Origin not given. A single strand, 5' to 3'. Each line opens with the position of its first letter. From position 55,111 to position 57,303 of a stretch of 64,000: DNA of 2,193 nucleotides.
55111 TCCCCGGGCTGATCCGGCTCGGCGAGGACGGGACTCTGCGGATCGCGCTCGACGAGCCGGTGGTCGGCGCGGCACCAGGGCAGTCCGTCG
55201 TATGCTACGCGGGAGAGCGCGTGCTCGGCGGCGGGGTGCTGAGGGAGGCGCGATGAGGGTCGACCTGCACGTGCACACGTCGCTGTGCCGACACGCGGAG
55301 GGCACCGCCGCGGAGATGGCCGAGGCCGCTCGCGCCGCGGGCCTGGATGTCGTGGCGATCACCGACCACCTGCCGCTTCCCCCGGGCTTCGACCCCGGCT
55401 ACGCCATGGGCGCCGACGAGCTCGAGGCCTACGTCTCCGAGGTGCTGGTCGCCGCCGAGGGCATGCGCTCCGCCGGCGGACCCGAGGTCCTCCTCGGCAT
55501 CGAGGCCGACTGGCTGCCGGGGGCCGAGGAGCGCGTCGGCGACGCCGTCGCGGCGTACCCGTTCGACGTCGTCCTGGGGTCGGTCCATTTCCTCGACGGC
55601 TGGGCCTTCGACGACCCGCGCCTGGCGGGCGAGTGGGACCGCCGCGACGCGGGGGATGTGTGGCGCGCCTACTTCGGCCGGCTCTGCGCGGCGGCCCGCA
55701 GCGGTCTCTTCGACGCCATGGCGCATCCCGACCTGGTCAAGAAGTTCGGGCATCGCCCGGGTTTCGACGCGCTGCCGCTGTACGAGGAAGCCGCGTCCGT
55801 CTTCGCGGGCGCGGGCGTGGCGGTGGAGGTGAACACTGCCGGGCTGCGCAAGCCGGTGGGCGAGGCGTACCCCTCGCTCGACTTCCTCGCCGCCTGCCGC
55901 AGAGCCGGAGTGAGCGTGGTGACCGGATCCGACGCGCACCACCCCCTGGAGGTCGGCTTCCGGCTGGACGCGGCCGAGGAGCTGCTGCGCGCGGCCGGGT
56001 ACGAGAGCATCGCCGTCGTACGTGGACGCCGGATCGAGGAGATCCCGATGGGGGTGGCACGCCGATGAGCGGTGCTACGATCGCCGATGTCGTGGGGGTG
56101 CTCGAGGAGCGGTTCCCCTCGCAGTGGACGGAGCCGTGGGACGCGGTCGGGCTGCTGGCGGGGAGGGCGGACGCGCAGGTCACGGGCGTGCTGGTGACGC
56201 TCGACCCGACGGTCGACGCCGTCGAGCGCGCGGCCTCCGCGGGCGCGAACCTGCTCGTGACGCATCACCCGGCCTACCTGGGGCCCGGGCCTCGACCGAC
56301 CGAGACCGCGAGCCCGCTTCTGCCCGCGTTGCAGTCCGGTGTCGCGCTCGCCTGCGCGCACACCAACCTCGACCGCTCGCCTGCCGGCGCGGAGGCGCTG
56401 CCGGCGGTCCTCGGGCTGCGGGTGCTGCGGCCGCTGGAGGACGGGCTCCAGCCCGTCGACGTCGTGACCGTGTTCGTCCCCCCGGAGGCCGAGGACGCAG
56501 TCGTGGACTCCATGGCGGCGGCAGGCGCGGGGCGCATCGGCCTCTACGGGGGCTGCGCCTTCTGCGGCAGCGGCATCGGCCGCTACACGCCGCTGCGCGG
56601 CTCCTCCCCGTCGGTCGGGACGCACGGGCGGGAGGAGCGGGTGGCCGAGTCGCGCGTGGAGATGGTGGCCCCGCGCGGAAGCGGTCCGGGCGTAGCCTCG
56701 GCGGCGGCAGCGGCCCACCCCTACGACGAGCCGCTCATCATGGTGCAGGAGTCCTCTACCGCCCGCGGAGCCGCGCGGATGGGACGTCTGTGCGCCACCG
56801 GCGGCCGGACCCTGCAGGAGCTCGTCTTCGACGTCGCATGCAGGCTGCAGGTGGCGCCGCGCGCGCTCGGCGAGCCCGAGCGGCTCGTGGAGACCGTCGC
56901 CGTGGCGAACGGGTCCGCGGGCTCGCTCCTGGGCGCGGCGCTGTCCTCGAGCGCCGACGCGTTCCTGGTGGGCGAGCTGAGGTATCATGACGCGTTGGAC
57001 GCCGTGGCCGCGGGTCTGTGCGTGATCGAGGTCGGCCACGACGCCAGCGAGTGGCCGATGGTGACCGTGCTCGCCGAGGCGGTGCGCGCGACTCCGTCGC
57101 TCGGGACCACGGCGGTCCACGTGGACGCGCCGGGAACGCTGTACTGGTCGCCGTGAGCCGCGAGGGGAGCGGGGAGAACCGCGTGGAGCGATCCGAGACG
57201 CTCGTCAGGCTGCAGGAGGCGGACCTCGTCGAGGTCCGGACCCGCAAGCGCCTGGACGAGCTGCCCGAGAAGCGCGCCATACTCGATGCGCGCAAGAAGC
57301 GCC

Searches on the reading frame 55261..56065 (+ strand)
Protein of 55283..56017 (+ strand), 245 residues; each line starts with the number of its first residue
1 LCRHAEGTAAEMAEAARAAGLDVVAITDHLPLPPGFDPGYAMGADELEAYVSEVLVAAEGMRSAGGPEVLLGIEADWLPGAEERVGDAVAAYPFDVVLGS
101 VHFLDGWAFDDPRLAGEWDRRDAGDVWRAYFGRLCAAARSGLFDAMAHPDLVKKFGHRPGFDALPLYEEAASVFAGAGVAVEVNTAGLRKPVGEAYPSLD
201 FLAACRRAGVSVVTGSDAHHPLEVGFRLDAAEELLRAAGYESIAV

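Call 5: search_protein_families(library=pfam, proteins=[window:55261-56065:+], max_evalue=0.01)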
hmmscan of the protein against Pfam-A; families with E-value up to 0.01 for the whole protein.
window:55261-56065:+ (268 aa): 0 families

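Call 19: search_protein_families(library=pfam, proteins=[window:55283-56017:+], max_evalue=0.001)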
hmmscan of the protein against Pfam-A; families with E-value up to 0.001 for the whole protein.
window:55283-56017:+ (245 aa): 1 family
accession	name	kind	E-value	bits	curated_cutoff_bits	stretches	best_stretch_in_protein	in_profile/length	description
PF02811.25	PHP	-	2.4e-16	61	26.4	1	3-186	11-164/164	PHP domain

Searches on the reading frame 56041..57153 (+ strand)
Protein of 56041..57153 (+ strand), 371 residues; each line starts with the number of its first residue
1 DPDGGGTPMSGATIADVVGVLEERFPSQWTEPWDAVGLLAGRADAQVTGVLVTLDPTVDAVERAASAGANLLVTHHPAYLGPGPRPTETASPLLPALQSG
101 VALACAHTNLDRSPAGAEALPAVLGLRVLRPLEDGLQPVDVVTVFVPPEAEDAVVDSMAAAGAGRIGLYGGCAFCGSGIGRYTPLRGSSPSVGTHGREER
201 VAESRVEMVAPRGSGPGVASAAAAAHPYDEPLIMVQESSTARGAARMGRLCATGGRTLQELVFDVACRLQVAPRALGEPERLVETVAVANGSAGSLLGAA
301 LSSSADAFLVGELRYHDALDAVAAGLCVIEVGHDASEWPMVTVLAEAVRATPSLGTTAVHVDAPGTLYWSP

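Call 5: search_protein_families(library=pfam, proteins=[window:56041-57153:+], max_evalue=0.01)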
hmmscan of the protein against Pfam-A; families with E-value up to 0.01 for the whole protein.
window:56041-57153:+ (371 aa): 2 families
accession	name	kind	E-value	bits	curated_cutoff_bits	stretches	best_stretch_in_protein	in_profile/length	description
PF01784.24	DUF34_NIF3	-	1.6e-48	166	23.4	1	13-350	2-237/256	Duf34/NIF3 (NGG1p interacting factor 3)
PF13380.12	CoA_binding_2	-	0.0008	20.3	22.8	1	121-168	38-85/116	CoA binding domain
